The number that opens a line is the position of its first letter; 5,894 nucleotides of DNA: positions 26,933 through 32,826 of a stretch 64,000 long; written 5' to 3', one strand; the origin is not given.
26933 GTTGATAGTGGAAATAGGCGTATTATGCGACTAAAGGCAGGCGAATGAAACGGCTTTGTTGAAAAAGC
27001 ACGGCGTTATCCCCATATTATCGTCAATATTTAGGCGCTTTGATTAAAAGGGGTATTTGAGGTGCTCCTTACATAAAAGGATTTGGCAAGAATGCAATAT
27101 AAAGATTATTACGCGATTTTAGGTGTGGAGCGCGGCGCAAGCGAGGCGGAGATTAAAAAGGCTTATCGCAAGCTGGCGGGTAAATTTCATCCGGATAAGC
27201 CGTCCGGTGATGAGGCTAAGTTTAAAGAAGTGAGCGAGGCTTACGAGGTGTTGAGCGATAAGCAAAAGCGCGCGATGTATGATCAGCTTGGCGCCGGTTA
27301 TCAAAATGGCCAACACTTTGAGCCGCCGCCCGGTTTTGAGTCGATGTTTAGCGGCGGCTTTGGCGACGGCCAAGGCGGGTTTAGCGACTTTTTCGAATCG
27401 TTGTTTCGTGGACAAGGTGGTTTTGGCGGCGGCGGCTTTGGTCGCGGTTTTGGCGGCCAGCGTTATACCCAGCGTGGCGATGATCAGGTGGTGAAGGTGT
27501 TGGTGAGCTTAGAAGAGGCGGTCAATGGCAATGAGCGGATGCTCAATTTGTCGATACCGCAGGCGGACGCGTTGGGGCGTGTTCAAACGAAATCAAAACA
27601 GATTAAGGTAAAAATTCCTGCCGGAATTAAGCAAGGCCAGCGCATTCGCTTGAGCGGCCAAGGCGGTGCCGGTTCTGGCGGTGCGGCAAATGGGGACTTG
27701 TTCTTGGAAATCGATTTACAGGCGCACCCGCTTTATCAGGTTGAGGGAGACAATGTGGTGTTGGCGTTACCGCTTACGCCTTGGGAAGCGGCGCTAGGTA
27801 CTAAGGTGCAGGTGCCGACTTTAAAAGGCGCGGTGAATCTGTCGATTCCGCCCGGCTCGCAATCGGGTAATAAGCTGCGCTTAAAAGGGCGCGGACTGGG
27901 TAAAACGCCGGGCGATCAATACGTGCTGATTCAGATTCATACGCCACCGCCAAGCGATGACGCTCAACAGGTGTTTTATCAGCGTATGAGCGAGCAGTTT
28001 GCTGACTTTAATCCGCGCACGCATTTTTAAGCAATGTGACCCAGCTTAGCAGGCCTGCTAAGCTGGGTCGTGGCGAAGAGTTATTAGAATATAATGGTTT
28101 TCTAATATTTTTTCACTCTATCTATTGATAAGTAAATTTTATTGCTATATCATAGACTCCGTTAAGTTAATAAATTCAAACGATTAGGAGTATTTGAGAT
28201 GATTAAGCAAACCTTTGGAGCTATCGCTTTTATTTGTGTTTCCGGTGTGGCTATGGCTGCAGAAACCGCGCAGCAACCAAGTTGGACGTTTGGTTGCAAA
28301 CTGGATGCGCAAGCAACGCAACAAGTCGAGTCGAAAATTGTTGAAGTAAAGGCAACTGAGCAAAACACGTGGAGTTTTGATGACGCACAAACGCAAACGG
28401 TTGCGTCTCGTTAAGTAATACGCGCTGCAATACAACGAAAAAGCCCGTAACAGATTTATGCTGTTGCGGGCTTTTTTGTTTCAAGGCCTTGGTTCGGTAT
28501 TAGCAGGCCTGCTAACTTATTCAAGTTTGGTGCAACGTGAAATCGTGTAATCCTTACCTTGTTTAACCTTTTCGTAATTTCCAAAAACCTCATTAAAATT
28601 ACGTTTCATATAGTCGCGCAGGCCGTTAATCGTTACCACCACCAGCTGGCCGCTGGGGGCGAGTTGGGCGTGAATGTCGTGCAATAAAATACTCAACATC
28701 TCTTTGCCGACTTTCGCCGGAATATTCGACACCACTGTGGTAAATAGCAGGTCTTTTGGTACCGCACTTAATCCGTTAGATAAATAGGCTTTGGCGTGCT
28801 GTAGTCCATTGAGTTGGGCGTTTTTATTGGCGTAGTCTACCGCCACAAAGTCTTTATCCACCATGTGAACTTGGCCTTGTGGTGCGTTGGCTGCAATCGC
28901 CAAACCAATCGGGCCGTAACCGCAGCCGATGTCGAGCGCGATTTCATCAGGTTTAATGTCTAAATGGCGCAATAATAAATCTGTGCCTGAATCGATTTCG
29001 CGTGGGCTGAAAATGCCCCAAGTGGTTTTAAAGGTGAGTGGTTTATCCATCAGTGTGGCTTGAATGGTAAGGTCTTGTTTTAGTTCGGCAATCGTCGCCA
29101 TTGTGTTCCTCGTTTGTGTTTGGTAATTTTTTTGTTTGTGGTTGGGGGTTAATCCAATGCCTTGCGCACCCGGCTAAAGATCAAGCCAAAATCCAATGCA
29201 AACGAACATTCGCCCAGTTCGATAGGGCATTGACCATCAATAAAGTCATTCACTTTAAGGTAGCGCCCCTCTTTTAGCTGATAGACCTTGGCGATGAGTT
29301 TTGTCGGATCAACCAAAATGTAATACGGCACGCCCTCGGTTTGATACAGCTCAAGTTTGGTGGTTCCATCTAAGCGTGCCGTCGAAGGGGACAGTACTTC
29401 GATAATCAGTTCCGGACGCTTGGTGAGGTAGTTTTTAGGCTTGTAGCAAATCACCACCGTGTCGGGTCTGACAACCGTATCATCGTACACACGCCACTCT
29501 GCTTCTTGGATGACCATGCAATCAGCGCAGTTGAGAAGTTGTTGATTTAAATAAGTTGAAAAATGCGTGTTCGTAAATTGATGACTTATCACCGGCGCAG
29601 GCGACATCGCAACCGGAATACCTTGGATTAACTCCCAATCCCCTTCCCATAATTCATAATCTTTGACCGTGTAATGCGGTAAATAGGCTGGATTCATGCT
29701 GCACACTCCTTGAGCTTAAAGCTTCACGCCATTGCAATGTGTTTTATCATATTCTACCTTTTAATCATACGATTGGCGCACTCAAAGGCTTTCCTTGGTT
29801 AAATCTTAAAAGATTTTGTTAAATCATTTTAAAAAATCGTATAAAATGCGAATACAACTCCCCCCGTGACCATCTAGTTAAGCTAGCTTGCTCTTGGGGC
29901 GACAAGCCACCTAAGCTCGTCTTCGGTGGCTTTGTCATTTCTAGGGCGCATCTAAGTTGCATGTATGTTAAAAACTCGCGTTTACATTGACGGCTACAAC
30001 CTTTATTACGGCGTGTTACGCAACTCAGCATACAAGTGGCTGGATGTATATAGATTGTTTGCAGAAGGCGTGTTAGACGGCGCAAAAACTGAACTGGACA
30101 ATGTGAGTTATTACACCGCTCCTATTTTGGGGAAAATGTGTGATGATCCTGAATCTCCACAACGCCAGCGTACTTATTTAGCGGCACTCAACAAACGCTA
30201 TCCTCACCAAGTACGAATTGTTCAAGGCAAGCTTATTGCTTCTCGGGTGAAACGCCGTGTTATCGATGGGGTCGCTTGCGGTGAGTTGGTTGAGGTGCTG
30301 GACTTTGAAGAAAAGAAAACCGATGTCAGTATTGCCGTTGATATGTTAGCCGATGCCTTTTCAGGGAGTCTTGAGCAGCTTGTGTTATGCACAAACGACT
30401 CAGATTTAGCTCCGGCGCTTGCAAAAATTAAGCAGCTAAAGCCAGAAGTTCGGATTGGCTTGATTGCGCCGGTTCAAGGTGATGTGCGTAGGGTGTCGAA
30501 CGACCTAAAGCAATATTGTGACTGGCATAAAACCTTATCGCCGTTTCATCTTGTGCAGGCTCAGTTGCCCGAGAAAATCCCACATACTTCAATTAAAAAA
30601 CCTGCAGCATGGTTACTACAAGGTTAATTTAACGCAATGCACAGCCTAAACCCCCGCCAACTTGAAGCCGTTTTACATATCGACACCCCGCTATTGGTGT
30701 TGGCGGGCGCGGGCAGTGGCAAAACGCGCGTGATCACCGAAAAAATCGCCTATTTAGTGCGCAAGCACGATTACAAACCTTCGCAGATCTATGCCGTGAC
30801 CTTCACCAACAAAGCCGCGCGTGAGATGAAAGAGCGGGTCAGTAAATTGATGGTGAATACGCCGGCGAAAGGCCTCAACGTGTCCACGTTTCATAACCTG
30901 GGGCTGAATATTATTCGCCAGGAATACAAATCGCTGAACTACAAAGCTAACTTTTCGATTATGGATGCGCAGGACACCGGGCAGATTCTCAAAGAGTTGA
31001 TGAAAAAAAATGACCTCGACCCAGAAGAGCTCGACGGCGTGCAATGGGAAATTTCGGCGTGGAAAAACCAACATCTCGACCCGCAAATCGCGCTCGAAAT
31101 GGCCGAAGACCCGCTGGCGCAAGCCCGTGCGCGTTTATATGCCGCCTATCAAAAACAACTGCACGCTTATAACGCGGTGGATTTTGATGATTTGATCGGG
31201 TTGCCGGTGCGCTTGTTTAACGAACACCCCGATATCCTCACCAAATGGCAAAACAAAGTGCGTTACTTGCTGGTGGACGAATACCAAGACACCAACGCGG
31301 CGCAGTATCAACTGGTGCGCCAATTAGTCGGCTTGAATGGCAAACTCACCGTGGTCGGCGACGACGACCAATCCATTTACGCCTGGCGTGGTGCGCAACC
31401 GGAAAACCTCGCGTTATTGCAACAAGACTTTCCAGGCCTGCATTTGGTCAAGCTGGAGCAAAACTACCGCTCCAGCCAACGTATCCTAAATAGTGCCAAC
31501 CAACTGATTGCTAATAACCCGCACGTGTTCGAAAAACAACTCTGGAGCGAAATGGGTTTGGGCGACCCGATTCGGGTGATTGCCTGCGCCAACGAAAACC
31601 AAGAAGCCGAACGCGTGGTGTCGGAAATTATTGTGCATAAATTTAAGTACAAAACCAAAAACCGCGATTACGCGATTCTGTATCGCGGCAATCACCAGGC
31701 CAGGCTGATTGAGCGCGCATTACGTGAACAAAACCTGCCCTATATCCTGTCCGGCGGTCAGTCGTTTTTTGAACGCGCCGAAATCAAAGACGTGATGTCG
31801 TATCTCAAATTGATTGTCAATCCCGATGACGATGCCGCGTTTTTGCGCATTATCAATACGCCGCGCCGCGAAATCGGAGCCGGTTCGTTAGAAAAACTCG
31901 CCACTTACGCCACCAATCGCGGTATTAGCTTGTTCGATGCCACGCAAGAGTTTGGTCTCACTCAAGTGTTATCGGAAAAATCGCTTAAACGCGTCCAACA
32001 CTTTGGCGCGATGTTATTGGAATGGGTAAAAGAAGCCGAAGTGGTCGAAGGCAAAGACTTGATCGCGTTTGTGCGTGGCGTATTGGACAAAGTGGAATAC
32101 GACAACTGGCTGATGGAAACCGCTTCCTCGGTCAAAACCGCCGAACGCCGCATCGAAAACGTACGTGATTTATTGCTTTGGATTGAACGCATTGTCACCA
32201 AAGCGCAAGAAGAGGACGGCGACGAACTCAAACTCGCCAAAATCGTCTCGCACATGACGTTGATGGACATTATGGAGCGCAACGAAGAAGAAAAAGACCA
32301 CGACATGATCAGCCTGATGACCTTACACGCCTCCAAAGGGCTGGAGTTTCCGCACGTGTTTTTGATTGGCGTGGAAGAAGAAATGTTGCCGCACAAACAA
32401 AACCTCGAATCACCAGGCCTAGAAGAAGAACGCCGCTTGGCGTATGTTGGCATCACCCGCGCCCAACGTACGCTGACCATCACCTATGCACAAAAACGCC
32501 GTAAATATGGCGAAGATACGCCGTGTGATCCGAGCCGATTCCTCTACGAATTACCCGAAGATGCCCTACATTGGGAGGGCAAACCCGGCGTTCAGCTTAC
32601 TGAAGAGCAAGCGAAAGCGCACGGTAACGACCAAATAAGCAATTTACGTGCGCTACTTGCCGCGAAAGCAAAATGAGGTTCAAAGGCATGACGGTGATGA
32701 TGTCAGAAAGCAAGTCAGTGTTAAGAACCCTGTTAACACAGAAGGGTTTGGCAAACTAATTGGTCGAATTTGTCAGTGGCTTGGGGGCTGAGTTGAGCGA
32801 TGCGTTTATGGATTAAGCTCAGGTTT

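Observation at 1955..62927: Highly iterated 8-bp palindrome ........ (HIP1-like or uptake-sequence-like) in genes and at gene ends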

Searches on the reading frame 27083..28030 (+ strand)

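Call 65: search_protein_families(library=pfam, proteins=[window:27083-28030:+], max_evalue=0.001)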
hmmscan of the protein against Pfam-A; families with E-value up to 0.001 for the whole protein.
window:27083-28030:+ (315 aa): 2 families
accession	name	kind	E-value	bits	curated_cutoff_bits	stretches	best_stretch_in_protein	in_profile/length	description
PF01556.23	DnaJ_C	-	5.4e-42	143.8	26.6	1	137-288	3-152/152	DnaJ C terminal domain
PF00226.36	DnaJ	-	5.8e-26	90.8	27.8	1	8-67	1-63/63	DnaJ domain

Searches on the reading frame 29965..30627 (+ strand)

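Call 65: search_protein_families(library=pfam, proteins=[window:29965-30627:+], max_evalue=0.001)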
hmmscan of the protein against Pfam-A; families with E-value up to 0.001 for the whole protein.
window:29965-30627:+ (220 aa): 1 family
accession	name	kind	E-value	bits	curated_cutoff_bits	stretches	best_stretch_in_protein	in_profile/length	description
PF01936.24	NYN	-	6e-11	43.5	24.2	1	3-186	1-139/145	NYN domain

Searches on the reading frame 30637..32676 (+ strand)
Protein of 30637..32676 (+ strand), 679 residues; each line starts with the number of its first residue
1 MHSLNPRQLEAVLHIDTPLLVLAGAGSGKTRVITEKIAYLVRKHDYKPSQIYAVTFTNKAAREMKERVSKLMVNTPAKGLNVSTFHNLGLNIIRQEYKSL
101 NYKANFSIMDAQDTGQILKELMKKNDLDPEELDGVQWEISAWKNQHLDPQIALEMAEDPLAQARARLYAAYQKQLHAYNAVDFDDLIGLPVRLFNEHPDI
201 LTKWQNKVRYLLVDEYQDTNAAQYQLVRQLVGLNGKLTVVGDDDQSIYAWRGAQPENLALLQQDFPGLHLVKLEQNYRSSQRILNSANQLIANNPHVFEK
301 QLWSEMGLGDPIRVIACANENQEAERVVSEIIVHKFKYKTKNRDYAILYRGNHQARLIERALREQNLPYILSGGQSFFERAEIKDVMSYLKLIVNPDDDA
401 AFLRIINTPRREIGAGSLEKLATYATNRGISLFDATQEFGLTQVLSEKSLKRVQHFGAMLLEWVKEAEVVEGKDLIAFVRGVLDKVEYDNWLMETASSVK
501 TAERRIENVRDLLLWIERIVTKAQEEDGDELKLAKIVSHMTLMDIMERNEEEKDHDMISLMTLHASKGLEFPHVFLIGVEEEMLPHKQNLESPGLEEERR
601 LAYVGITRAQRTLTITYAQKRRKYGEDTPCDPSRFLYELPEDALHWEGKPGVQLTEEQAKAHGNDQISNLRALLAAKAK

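Call 47: find_homologous_proteins(query=window:30637-32676:+, max_evalue=1e-150)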
Query window:30637-32676:+ (679 aa): 7975 proteins with E <= 1e-150 among 8000 candidates; the best 120 are listed.
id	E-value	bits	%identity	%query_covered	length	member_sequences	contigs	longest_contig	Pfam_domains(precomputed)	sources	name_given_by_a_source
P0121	0.0e+0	1420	92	100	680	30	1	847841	PF13538.13,PF01443.25,PF13604.13,PF13361.13,PF13245.13,PF00580.28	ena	-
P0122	0.0e+0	1414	92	100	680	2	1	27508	PF13538.13,PF01443.25,PF13604.13,PF13361.13,PF13245.13,PF00580.28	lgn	-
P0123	0.0e+0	1407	92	100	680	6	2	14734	PF13538.13,PF01443.25,PF13604.13,PF13361.13,PF13245.13,PF00580.28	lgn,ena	-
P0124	0.0e+0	1392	90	100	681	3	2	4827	PF13538.13,PF01443.25,PF13604.13,PF13361.13,PF13245.13,PF00580.28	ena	-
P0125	0.0e+0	1370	88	100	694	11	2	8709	PF13538.13,PF01443.25,PF13604.13,PF13361.13,PF13245.13,PF00580.28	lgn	-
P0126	0.0e+0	1305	84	100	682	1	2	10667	PF13538.13,PF01443.25,PF13604.13,PF13361.13,PF13245.13,PF00580.28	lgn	-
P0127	0.0e+0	1228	79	99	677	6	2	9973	PF13538.13,PF01443.25,PF13604.13,PF13361.13,PF13245.13,PF00580.28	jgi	jgi:ATP-dependent DNA helicase Rep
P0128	0.0e+0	1224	80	99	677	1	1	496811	PF13538.13,PF01443.25,PF13604.13,PF13361.13,PF13245.13,PF00580.28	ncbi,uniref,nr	ncbi:DNA helicase Rep [Thiomicrorhabdus sp. zzn3]|uniref:DNA helicase Rep n=1 Tax=Thiomicrorhabdus s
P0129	0.0e+0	1223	79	99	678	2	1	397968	PF13538.13,PF01443.25,PF13604.13,PF13361.13,PF13245.13,PF00580.28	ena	-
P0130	0.0e+0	1210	77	100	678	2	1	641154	PF13538.13,PF01443.25,PF13604.13,PF13361.13,PF13245.13,PF00580.28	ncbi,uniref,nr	ncbi:DNA helicase Rep [Thiomicrorhabdus sp. 6S3-12]|uniref:DNA helicase Rep n=1 Tax=Thiomicrorhabdus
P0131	0.0e+0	1207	78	99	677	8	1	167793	PF13538.13,PF01443.25,PF13604.13,PF13361.13,PF13245.13,PF00580.28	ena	-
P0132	0.0e+0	1204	78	100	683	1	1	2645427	PF13538.13,PF01443.25,PF13604.13,PF13361.13,PF13245.13,PF00580.28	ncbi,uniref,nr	ncbi:DNA helicase Rep [Thiosulfativibrio zosterae]|uniref:ATP-dependent DNA helicase Rep n=1 Tax=Thi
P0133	0.0e+0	1196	77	99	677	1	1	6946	PF13538.13,PF01443.25,PF13604.13,PF13361.13,PF13245.13,PF00580.28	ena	-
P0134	0.0e+0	1196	76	100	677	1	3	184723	PF13538.13,PF01443.25,PF13604.13,PF13361.13,PF13245.13,PF00580.28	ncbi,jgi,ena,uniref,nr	ncbi:DNA helicase Rep [Thiomicrorhabdus sp. 6S2-11]|jgi:ATP-dependent DNA helicase Rep|uniref:ATP-de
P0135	0.0e+0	1195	77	99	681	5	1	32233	PF13538.13,PF01443.25,PF13604.13,PF13361.13,PF13245.13,PF00580.28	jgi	-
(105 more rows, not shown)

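Call 48: list_cluster_members(proteins=[P0121])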
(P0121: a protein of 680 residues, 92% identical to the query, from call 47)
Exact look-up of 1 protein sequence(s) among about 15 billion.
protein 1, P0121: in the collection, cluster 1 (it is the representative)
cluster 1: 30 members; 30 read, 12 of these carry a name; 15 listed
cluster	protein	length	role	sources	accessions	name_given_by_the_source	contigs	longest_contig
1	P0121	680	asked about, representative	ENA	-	-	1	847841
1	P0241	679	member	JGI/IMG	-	ATP-dependent DNA helicase Rep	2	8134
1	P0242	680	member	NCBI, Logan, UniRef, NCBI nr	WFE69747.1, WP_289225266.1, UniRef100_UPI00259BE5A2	3'-5' exonuclease [Thiomicrospira sp. R3] | UvrD-helicase domain-containing protein n=1 Tax=Thiomicrospira sp. R3 TaxID=3035472 ... | UvrD-helicase domain-containing protein [Thiomicrospira sp. R3]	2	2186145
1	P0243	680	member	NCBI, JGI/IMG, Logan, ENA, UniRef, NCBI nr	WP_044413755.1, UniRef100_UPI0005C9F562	UvrD-helicase domain-containing protein [Thiomicrospira microaerophila] | UvrD-helicase domain-containing protein n=1 Tax=Thiomicrospira microaerophila ...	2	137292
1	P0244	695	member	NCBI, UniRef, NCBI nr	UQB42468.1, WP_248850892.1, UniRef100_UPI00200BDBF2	DNA helicase Rep [Thiomicrospira microaerophila] | DNA helicase Rep n=1 Tax=Thiomicrospira microaerophila TaxID=406020 RepID=UPI00200BDBF2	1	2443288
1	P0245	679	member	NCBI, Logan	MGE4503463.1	MAG: UvrD-helicase domain-containing protein [Thiomicrospira sp.]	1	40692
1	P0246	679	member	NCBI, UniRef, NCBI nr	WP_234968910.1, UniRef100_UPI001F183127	DNA helicase Rep [Thiomicrospira sp. ALE5] | DNA helicase Rep n=1 Tax=Thiomicrospira sp. ALE5 TaxID=748650 RepID=UPI001F183127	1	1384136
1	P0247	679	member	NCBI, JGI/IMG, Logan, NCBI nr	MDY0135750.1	MAG: 3'-5' exonuclease [Thiomicrospira sp.] | ATP-dependent DNA helicase Rep | 3'-5' exonuclease [Thiomicrospira sp.]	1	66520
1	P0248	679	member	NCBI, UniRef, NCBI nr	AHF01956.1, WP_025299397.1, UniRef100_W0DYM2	ATP-dependent DNA helicase Rep [Thiomicrospira aerophila AL3] | ATP-dependent DNA helicase Rep n=2 Tax=Thiomicrospira aerophila TaxID=92245 ...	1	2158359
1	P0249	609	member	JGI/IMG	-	ATP-dependent DNA helicase Rep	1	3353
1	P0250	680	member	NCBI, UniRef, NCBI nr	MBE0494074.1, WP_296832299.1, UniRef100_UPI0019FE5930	MAG: DNA helicase Rep [Thiomicrospira sp.] | DNA helicase Rep n=1 Tax=Thiomicrospira sp. TaxID=935 RepID=UPI0019FE5930 | DNA helicase Rep [Thiomicrospira sp.]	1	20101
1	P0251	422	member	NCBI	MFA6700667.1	MAG: UvrD-helicase domain-containing protein, partial [Thiomicrospira sp.]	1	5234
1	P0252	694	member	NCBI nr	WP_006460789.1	DNA helicase Rep [Thiomicrospira aerophila]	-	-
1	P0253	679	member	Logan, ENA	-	-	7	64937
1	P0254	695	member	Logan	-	-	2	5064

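Call 50: find_encoding_contigs(protein=P0253, flank=10000, max_places=2)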
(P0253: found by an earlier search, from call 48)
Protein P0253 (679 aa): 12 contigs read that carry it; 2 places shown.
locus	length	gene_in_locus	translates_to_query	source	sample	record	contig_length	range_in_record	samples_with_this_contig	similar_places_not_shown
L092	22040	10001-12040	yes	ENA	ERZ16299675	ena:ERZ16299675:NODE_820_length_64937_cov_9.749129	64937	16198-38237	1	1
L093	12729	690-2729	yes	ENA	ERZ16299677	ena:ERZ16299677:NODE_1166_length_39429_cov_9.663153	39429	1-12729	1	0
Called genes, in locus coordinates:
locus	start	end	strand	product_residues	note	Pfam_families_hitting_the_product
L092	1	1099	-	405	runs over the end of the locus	PF00155:Aminotran_1_2, PF00266:Aminotran_5, PF01053:Cys_Met_Meta_PP (weak), PF01212:Beta_elim_lyase (weak), PF01041:DegT_DnrJ_EryC1 (weak)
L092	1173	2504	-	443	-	PF19295:SufBD_N, PF01458:SUFBD_core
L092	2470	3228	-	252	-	PF00005:ABC_tran, PF02463:SMC_N (faint)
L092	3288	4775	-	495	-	PF19295:SufBD_N, PF01458:SUFBD_core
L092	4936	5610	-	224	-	-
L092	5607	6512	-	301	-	PF01297:ZnuA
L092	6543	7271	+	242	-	PF00005:ABC_tran, PF02463:SMC_N (faint), PF13191:AAA_16 (faint), PF13401:AAA_22 (faint), PF13304:AAA_21 (faint)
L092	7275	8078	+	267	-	PF00950:ABC-3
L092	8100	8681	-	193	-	PF05175:MTS, PF02475:TRM5-TYW2_MTfase, PF13489:Methyltransf_23 (weak), PF06325:PrmA, PF13847:Methyltransf_31, PF02390:Methyltransf_4 (weak), PF13649:Methyltransf_25, PF08242:Methyltransf_12 (weak)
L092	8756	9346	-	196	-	PF00300:His_Phos_1 (faint)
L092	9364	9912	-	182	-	PF05685:Uma2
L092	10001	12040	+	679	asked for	PF00580:UvrD-helicase, PF01443:Viral_helicase1 (faint), PF13245:AAA_19, PF13604:AAA_30 (faint), PF13361:UvrD_C, PF13538:UvrD_C_2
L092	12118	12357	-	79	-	-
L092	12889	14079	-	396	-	PF13173:AAA_14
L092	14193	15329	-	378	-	-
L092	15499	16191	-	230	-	PF02463:SMC_N, PF13191:AAA_16 (faint), PF00005:ABC_tran, PF13401:AAA_22 (faint), PF13304:AAA_21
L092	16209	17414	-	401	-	PF12704:MacB_PCD (weak), PF02687:FtsX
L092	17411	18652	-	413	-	PF12704:MacB_PCD, PF02687:FtsX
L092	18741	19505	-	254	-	PF17131:TP_0789-like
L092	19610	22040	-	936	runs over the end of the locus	PF00005:ABC_tran (faint), PF02463:SMC_N (faint), PF03193:RsgA_GTPase (faint), PF13191:AAA_16 (faint), PF13476:AAA_23 (faint), PF13555:AAA_29 (faint), PF17760:UvrA_inter, PF17755:UvrA_DNA-bind, +1 more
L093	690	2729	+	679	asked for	PF00580:UvrD-helicase, PF01443:Viral_helicase1 (faint), PF13245:AAA_19, PF13604:AAA_30 (faint), PF13361:UvrD_C, PF13538:UvrD_C_2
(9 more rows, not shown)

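Call 51: find_encoding_contigs(protein=P0121, flank=10000, max_places=1)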
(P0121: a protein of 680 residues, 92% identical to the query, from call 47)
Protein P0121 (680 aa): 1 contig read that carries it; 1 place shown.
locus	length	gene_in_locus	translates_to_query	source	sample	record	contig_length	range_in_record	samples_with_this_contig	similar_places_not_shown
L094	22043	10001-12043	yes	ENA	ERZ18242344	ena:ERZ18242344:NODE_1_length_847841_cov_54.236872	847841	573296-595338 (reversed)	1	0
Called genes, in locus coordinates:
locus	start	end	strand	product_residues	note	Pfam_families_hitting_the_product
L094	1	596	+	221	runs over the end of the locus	PF05036:SPOR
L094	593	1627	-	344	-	PF00990:GGDEF, PF22335:Cas10-Cmr2_palm2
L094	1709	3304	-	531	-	PF13091:PLDc_2, PF00614:PLDc (faint), PF13091:PLDc_2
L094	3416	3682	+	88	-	PF04380:BMFP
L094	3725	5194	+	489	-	PF13541:ChlI, PF00158:Sigma54_activat (weak), PF01078:Mg_chelatase, PF07728:AAA_5, PF00493:MCM (weak), PF13335:Mg_chelatase_C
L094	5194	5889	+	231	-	PF13386:DsbD_2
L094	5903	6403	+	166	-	PF18431:RNAse_A_bac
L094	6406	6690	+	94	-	-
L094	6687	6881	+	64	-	-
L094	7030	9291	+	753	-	PF12729:4HB_MCP_1, PF00672:HAMP (weak), PF18947:HAMP_2 (weak), PF00015:MCPsignal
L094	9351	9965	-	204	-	PF05175:MTS, PF02475:TRM5-TYW2_MTfase (weak), PF06325:PrmA, PF13847:Methyltransf_31, PF08242:Methyltransf_12 (weak), PF13649:Methyltransf_25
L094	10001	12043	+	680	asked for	PF00580:UvrD-helicase, PF01443:Viral_helicase1 (faint), PF13245:AAA_19, PF13604:AAA_30 (faint), PF13361:UvrD_C, PF13538:UvrD_C_2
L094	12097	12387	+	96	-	PF01402:RHH_1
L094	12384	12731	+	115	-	PF02452:PemK_toxin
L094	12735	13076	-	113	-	PF08274:Zn_Ribbon_YjdM, PF08271:Zn_Ribbon_TF (faint), PF03831:YjdM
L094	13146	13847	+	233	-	PF13489:Methyltransf_23, PF13847:Methyltransf_31, PF08241:Methyltransf_11, PF08242:Methyltransf_12, PF13649:Methyltransf_25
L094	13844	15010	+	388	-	PF00465:Fe-ADH, PF13685:Fe-ADH_2, PF25137:ADH_Fe_C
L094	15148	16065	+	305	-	PF04280:Tim44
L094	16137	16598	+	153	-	-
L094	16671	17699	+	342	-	PF01142:TruD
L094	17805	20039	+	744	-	PF02203:TarH, PF12729:4HB_MCP_1, PF00672:HAMP, PF18947:HAMP_2 (faint), PF00015:MCPsignal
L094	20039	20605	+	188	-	PF01584:CheW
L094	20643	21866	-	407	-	PF00270:DEAD, PF04851:ResIII, PF00271:Helicase_C, PF22590:Cas3-like_C_2 (faint)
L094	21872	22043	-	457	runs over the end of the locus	PF14793:DUF4478, PF18306:LDcluster4 (weak), PF03641:Lysine_decarbox, PF11892:PpnN_C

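Call 52: find_encoding_contigs(protein=P0245, flank=10000, max_places=2)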
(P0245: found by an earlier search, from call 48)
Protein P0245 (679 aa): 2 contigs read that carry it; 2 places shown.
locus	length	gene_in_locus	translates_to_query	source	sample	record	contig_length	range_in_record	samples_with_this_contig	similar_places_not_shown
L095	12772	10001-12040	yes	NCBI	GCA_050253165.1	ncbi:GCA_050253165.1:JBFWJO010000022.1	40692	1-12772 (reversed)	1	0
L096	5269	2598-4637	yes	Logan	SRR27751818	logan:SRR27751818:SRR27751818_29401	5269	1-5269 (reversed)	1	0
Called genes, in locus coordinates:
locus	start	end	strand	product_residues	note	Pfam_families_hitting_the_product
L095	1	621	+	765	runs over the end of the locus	PF02203:TarH, PF12729:4HB_MCP_1, PF00672:HAMP, PF18947:HAMP_2 (weak), PF00015:MCPsignal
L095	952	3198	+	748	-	PF00672:HAMP (faint), PF18947:HAMP_2 (weak), PF00015:MCPsignal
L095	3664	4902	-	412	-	PF00270:DEAD, PF04851:ResIII, PF00271:Helicase_C, PF22590:Cas3-like_C_2 (faint)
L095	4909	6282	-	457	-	PF14793:DUF4478, PF18306:LDcluster4 (weak), PF03641:Lysine_decarbox, PF11892:PpnN_C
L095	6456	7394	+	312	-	PF00226:DnaJ, PF01556:DnaJ_C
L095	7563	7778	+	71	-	-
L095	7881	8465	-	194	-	PF05175:MTS, PF06325:PrmA, PF13847:Methyltransf_31, PF13649:Methyltransf_25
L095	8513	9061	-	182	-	PF05685:Uma2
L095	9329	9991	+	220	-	PF01936:NYN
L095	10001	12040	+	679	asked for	PF00580:UvrD-helicase, PF01443:Viral_helicase1 (faint), PF13245:AAA_19, PF13604:AAA_30 (faint), PF13361:UvrD_C, PF13538:UvrD_C_2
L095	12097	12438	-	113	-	PF02452:PemK_toxin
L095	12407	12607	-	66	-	PF10047:DUF2281 (weak)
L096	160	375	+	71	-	-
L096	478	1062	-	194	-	PF05175:MTS, PF06325:PrmA, PF13847:Methyltransf_31, PF13649:Methyltransf_25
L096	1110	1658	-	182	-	PF05685:Uma2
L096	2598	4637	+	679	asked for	PF00580:UvrD-helicase, PF01443:Viral_helicase1 (faint), PF13245:AAA_19, PF13604:AAA_30 (faint), PF13361:UvrD_C, PF13538:UvrD_C_2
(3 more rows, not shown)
